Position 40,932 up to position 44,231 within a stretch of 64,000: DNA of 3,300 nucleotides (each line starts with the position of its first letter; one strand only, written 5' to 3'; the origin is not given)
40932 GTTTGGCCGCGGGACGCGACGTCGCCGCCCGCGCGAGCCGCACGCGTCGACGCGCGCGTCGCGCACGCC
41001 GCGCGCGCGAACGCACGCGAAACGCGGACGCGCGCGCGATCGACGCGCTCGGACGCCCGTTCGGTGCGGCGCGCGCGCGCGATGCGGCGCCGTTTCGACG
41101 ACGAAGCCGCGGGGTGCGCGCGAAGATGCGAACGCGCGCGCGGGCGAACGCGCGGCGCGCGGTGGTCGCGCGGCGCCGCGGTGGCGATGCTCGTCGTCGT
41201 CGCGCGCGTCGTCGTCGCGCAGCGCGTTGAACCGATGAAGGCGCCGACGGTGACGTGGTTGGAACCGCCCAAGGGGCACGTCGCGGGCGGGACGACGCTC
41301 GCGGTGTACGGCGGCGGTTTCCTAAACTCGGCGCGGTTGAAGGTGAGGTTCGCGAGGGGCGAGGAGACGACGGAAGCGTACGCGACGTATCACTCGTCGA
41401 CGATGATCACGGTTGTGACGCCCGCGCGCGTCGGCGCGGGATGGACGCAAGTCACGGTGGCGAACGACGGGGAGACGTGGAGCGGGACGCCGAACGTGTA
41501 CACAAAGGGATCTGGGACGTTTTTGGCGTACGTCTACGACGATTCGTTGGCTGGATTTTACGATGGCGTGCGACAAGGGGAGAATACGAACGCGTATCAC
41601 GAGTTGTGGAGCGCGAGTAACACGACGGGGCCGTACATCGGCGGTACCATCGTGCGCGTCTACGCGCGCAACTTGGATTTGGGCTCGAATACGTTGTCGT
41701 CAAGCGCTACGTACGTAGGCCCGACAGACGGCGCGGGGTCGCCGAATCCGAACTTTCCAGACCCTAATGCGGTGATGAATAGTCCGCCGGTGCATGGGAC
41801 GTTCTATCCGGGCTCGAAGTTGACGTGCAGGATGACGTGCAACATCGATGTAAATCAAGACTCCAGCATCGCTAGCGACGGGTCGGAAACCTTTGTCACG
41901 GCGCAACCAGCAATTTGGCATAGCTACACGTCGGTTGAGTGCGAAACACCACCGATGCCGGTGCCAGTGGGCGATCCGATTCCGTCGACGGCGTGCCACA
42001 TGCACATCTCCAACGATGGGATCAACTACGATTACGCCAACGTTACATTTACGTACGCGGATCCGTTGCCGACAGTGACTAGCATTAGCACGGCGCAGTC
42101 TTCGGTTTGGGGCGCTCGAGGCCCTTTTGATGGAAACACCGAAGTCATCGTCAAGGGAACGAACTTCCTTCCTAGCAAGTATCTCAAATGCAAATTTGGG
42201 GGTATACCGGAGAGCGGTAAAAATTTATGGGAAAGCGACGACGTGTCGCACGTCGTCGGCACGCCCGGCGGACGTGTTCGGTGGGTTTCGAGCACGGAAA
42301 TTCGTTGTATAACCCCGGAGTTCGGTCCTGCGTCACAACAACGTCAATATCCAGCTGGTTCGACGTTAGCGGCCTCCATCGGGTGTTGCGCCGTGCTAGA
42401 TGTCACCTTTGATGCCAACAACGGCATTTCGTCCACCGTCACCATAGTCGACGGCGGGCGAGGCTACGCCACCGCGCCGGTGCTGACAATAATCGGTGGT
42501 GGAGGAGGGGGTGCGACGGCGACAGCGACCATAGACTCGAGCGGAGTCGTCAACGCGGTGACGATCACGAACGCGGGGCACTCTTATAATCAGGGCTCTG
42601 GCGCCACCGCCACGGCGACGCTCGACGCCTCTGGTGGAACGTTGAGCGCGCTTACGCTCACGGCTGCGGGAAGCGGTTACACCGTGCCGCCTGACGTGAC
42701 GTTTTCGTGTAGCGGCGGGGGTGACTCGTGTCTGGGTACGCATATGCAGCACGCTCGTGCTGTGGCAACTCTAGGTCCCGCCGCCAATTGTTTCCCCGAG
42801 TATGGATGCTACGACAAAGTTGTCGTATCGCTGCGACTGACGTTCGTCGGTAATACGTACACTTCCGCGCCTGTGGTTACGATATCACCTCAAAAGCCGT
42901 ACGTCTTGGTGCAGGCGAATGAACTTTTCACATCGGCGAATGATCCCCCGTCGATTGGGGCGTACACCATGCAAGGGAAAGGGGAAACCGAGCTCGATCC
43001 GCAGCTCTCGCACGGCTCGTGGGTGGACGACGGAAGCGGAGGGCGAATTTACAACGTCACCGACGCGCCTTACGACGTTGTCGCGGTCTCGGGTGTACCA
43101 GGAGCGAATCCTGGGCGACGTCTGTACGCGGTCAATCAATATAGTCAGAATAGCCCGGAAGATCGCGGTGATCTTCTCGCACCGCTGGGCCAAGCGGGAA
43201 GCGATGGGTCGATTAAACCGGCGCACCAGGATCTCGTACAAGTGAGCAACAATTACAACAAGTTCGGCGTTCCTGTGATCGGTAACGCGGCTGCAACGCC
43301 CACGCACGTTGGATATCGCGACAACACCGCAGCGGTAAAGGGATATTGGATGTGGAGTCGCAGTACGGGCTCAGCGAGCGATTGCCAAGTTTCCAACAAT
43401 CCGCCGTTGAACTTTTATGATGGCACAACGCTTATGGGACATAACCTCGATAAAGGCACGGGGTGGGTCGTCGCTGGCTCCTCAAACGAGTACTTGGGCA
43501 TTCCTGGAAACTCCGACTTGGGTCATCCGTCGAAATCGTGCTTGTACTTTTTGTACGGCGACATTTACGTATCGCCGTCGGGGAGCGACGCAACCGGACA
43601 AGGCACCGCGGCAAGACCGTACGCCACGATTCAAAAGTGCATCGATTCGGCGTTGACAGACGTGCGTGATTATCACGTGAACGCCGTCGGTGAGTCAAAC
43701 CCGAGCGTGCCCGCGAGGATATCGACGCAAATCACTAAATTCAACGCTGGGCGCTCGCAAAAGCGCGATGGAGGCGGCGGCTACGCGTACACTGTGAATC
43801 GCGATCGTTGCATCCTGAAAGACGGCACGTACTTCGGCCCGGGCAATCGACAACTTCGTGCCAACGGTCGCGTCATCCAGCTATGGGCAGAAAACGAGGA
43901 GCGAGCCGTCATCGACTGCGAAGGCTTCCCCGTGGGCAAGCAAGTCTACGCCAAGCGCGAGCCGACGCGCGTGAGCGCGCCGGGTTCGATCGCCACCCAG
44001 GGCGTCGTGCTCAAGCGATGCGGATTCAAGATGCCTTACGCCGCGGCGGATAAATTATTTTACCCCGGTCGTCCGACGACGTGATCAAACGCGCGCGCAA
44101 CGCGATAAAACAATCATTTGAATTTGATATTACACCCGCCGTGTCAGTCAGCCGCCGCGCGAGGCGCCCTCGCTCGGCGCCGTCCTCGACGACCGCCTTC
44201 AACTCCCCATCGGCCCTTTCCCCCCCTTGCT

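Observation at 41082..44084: Large secreted TIG + beta-helix protein with bacterial-adhesin-like Gly/Thr tandem repeats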

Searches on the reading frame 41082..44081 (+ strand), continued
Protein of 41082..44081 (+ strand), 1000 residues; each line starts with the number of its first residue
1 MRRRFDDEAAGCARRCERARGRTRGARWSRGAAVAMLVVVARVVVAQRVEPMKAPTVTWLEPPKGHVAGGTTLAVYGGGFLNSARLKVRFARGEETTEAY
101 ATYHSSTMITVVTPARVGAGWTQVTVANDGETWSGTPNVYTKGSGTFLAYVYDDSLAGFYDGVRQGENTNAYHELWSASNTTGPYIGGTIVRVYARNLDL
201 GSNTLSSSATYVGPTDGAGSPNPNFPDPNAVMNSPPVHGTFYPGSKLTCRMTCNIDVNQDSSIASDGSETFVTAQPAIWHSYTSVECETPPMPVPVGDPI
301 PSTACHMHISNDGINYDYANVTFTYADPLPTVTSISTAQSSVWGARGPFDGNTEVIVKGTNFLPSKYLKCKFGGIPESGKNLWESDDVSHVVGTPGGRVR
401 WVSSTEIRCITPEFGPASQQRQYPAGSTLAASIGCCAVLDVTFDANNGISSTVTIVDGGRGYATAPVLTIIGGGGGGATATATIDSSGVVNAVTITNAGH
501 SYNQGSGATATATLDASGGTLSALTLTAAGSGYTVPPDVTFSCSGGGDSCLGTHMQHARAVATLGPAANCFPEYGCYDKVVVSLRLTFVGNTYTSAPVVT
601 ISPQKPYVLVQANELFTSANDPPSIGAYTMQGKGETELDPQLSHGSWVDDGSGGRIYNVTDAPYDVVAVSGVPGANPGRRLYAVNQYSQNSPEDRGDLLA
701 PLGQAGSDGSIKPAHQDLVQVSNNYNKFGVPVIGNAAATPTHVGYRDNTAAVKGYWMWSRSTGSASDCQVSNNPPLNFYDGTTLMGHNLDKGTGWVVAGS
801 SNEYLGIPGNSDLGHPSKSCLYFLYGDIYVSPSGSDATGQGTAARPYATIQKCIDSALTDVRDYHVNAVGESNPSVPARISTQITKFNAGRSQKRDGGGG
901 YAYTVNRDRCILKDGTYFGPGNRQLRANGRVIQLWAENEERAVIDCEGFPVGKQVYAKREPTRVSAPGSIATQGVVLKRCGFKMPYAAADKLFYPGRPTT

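Call 20: fold_search(model_id=the predicted structure, library=pdb)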
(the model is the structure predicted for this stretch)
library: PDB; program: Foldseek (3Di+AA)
matches with E <= 10: 1637; with E <= 0.001: 49
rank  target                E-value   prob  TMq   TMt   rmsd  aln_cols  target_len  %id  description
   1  5l5k                  1.2e-08  1.00  0.13  0.11  25.5       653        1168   10  Plexin A4 full extracellular region, domains 1 to 10, data to 7.5 angstrom, spacegroup P4(1) (released 2016-07-06)
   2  5l5l_A                2.3e-08  1.00  0.13  0.13  15.2       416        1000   10  Plexin A4 full extracellular region, domains 1 to 8 modeled, data to 8 angstrom, spacegroup P2(1) (released 2016-07-06)
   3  5l7n                  5.0e-08  1.00  0.14  0.32  10.1       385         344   16  Plexin A1 extracellular fragment, domains 7-10 (IPT3-IPT6) (released 2017-03-15)
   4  5l5g_C                8.2e-08  1.00  0.12  0.12  15.9       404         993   11  Plexin A2 full extracellular region, domains 1 to 8 modeled, data to 10 angstrom (released 2016-07-06)
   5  8uin_G                8.2e-08  0.97  0.10  0.13  22.2       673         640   11  Structure of the C3bBb-albicin complex (released 2024-05-08)
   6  7m0r_A                7.3e-07  1.00  0.09  0.08  20.1       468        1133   13  Cryo-EM structure of the Sema3A/PlexinA4/Neuropilin 1 complex (released 2021-05-05)
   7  8uh2_A                7.3e-07  0.91  0.09  0.12  22.6       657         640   11  Complex of C3b with the inhibitor albicin (released 2024-05-08)
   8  6vxk_B                1.3e-06  1.00  0.13  0.17  12.1       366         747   10  Cryo-EM Structure of the full-length A39R/PlexinC1 complex (released 2020-04-29)
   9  8wa2_E                1.9e-06  0.94  0.11  0.09  24.4       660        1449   11  cryo-EM structure of native mastigonemes isolated from Chlamydomonas reinhardtii at 3.0 angstrom resolution (released 2024-04-10)
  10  5l5l_B                4.2e-06  1.00  0.09  0.10  20.8       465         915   11  Plexin A4 full extracellular region, domains 1 to 8 modeled, data to 8 angstrom, spacegroup P2(1) (released 2016-07-06)
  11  5l5g_A                5.9e-06  0.99  0.09  0.10  20.6       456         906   10  Plexin A2 full extracellular region, domains 1 to 8 modeled, data to 10 angstrom (released 2016-07-06)
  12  8cem_E                7.7e-06  0.80  0.08  0.12  23.6       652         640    9  Structure of bovine native C3, re-refinement (released 2023-04-05)
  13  5lsp_A                1.8e-05  1.00  0.13  0.43   8.3       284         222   15  107_A07 Fab in complex with fragment of the Met receptor (released 2017-09-13)
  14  5i5k_A                2.7e-05  0.60  0.09  0.06  21.7       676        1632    9  Structure of complement C5 in complex with eculizumab (released 2016-03-16)
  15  6rur_A                4.2e-05  0.63  0.10  0.13  22.2       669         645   11  Structure of the SCIN stabilized C3bBb convertase bound to properdin (released 2019-08-21)
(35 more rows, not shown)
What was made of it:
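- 41244..41501 (+): IPT/TIG domain 1, aa 55-140. Foldseek hits to plexin and Met IPT strings (call 20).
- On IPT/TIG domain proteins (Pfam PF01833): Foldseek finds plexin A1/A4 IPT and Met IPT with probability 1.00 (call 20).
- Closest known: Plexin / Met / Chlamydomonas mastigoneme Mst1-type IPT arrays. Same: Tandem TIG/Ig-like beta-sandwiches forming an extracellular stalk (Foldseek E down to 1e-8; call 20).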

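Call 21: find_related_loci(query=A1, collection=viral_contigs, flank=5000)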
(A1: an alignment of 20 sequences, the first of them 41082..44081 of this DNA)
Query A1 (1000 aa) in viral_contigs; peptide patterns used: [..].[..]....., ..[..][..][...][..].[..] (x = any residue, [..] = any of these).
225 stretches matched a pattern, but none encodes a relative of the query by tblastn (E <= 1e-3).
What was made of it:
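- No relative was found in viral contigs (call 21).
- Tried and rejected: The IMG/VR scan with family patterns found no relative (call 21).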

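Call 38: list_cluster_members(proteins=[window:41082-44081:+, P0001, P0002, P0003, P0004, P0006, P0010, P0011, P0016, P0020])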
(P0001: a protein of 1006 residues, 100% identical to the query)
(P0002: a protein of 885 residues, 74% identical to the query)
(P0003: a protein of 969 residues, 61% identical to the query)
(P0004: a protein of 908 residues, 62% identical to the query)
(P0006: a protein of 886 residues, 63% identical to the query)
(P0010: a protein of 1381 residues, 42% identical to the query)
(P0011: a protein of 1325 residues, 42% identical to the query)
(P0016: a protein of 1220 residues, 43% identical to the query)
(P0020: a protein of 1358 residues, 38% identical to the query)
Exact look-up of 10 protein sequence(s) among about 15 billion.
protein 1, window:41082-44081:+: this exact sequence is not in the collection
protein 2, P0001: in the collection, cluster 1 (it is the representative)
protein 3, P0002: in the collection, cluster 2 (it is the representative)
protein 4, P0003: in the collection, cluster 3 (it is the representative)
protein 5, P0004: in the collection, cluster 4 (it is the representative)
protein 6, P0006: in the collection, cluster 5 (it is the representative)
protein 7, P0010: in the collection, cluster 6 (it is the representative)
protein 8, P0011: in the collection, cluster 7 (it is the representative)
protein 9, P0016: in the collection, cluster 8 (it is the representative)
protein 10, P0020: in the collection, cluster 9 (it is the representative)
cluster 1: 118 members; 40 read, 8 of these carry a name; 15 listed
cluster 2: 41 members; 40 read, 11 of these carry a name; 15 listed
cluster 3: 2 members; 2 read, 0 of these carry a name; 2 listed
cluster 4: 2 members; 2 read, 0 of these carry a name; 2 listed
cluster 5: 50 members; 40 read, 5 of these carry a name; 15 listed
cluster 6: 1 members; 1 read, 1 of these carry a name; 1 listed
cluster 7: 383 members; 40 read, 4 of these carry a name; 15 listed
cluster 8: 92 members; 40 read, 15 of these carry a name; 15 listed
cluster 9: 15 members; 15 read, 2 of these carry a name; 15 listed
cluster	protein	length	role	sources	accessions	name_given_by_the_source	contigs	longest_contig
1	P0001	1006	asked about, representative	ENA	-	-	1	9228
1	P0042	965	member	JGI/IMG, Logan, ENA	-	hypothetical protein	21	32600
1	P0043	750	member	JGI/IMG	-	hypothetical protein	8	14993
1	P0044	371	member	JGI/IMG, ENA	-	hypothetical protein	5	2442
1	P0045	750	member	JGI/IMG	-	hypothetical protein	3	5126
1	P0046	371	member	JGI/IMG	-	hypothetical protein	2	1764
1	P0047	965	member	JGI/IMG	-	hypothetical protein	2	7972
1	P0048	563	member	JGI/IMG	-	hypothetical protein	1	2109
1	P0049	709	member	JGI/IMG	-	hypothetical protein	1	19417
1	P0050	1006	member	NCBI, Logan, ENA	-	-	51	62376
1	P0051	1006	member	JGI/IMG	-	-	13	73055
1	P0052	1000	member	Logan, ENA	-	-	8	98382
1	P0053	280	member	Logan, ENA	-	-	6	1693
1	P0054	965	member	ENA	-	-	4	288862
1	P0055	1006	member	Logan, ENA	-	-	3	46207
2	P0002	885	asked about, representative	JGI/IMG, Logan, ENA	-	-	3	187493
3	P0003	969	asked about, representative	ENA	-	-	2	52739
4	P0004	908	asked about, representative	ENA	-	-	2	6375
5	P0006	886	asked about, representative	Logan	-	-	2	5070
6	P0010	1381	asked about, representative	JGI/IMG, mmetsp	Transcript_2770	Transcript_2770/g.10043 ORF Transcript_2770/g.10043 Transcript_2770/m.10043 type:complete ...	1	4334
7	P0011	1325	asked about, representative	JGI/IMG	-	hypothetical protein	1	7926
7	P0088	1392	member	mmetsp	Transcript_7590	Transcript_7590/g.33510 ORF Transcript_7590/g.33510 Transcript_7590/m.33510 type:complete ...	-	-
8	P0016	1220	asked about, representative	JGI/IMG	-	hypothetical protein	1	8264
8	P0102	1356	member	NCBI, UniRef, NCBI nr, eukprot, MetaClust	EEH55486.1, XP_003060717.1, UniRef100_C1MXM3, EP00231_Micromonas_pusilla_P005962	uncharacterized protein MICPUCDRAFT_60213 [Micromonas pusilla CCMP1545] | Predicted protein n=1 Tax=Micromonas pusilla (strain CCMP1545) TaxID=564608 ... | XP_003060717.1 predicted protein [Micromonas pusilla CCMP1545]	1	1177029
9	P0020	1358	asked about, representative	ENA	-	-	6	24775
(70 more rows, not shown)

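Call 54: fold_search(model_id=the predicted structure, library=viral)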
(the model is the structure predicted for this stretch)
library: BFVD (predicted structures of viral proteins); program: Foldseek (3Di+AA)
matches with E <= 10: 221; with E <= 0.001: 38
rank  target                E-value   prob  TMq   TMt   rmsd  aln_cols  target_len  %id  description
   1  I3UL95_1              8.5e-12  1.00  0.09  0.07  32.4       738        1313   15  (no name in the UniProt tables at hand)
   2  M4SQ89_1              5.5e-11  1.00  0.09  0.07  32.6       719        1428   14  (no name in the UniProt tables at hand)
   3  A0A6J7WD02            5.5e-11  1.00  0.06  0.06  27.6       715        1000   14  Uncharacterized protein [uncultured Caudovirales phage]
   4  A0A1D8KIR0            7.6e-10  1.00  0.09  0.09  33.4       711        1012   12  Baseplate hub + tail lysozyme [Synechococcus phage S-CAM3]
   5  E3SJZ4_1              1.5e-09  1.00  0.09  0.07  30.4       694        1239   12  Structural protein [Synechococcus phage S-ShM2]
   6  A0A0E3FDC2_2          3.5e-09  1.00  0.08  0.10  24.2       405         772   17  YHYH domain-containing protein [Synechococcus phage ACG-2014g]
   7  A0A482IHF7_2          1.1e-08  0.99  0.08  0.08  35.9       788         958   14  (no name in the UniProt tables at hand)
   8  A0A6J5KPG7            1.5e-07  0.92  0.08  0.09  36.4       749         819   11  Ig [uncultured Caudovirales phage]
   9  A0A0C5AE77            9.9e-07  1.00  0.08  0.12  21.1       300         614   20  Uncharacterized protein [Cyanophage P-TIM40]
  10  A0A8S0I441            1.3e-06  1.00  0.08  0.16  35.3       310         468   17  (no name in the UniProt tables at hand)
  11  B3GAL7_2              5.7e-06  0.94  0.09  0.08  33.4       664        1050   10  AMDV3_1 [uncultured virus]
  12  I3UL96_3              2.0e-05  0.82  0.07  0.05  35.6       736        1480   13  (no name in the UniProt tables at hand)
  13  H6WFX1                5.7e-05  0.20  0.07  0.05  28.8       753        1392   13  Virion structural protein and packaging [Cyanophage S-TIM5]
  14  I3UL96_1              7.1e-05  0.33  0.07  0.05  36.2       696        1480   11  (no name in the UniProt tables at hand)
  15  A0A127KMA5            8.0e-05  0.97  0.07  0.18  20.4       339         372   15  Neck protein [Cyanophage S-RIM32]
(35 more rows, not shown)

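Call 65: search_protein_families(library=pfam, proteins=[P0026, P0027, P0029], max_evalue=1)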
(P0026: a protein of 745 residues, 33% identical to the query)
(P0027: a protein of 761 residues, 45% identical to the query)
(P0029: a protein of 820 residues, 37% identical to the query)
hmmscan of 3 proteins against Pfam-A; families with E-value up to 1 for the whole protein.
P0026 (745 aa): 0 families

P0027 (761 aa): 0 families

P0029 (820 aa): 1 family
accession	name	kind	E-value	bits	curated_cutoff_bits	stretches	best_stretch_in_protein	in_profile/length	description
PF09294.16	Interfer-bind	-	0.00096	19.8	21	1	203-253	38-88/104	Interferon-alpha/beta receptor, fibronectin type III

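Call 73: find_encoding_contigs(protein=P0026, flank=5000, max_places=2)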
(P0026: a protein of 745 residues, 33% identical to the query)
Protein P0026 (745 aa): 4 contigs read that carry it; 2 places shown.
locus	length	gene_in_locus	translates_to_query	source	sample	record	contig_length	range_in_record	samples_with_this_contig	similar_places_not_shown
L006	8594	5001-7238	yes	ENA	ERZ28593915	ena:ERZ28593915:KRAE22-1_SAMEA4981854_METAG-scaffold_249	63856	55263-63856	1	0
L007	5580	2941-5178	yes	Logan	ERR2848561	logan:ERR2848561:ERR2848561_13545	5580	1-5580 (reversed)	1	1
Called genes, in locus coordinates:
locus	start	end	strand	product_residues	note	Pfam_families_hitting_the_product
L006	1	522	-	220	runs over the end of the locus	-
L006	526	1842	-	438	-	PF12890:DHOase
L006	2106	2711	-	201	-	PF00072:Response_reg, PF00196:GerE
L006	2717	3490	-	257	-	PF07730:HisKA_3, PF02518:HATPase_c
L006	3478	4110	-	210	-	-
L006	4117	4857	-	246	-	-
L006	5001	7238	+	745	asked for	-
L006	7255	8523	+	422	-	PF00877:NLPC_P60 (weak)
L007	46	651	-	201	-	PF00072:Response_reg, PF00196:GerE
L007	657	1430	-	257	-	PF07730:HisKA_3, PF02518:HATPase_c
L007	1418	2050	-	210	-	-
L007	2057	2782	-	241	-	-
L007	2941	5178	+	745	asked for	-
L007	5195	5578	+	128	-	?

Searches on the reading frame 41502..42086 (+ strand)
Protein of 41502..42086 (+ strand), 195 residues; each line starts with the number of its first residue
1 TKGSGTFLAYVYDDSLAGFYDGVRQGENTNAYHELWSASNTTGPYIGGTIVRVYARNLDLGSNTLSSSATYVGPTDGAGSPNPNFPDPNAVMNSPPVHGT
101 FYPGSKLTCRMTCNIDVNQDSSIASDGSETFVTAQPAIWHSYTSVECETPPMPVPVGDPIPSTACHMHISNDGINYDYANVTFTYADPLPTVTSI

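Call 64: search_protein_families(library=pfam, proteins=[window:41502-42086:+], max_evalue=5)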
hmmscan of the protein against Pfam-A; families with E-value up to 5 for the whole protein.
window:41502-42086:+ (195 aa): 1 family
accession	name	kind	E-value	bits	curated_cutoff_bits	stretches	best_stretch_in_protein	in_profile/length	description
PF01833.30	TIG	-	0.018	15.5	20.9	1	137-185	44-84/84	IPT/TIG domain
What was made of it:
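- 41502..42068 (+): TIG-like domain 2 with long insertions, aa 141-329. Weak partial TIG hit at aa 277-325, E=0.018, below the cut-off (call 64).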

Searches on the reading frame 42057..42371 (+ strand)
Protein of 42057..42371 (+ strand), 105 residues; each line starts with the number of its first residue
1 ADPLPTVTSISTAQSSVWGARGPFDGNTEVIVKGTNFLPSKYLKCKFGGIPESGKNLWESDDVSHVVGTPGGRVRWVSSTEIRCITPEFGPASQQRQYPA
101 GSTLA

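Call 64: search_protein_families(library=pfam, proteins=[window:42057-42371:+], max_evalue=5)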
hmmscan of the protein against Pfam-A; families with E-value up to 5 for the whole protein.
window:42057-42371:+ (105 aa): 1 family
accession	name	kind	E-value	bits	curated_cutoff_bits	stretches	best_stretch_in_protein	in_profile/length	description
PF01833.30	TIG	-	2.9e-08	34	20.9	1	5-91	1-61/84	IPT/TIG domain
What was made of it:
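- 42069..42329 (+): IPT/TIG domain 3, aa 330-416. Second most conserved segment (60-89% identity). Pfam TIG, E=2.9e-8 (call 64).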
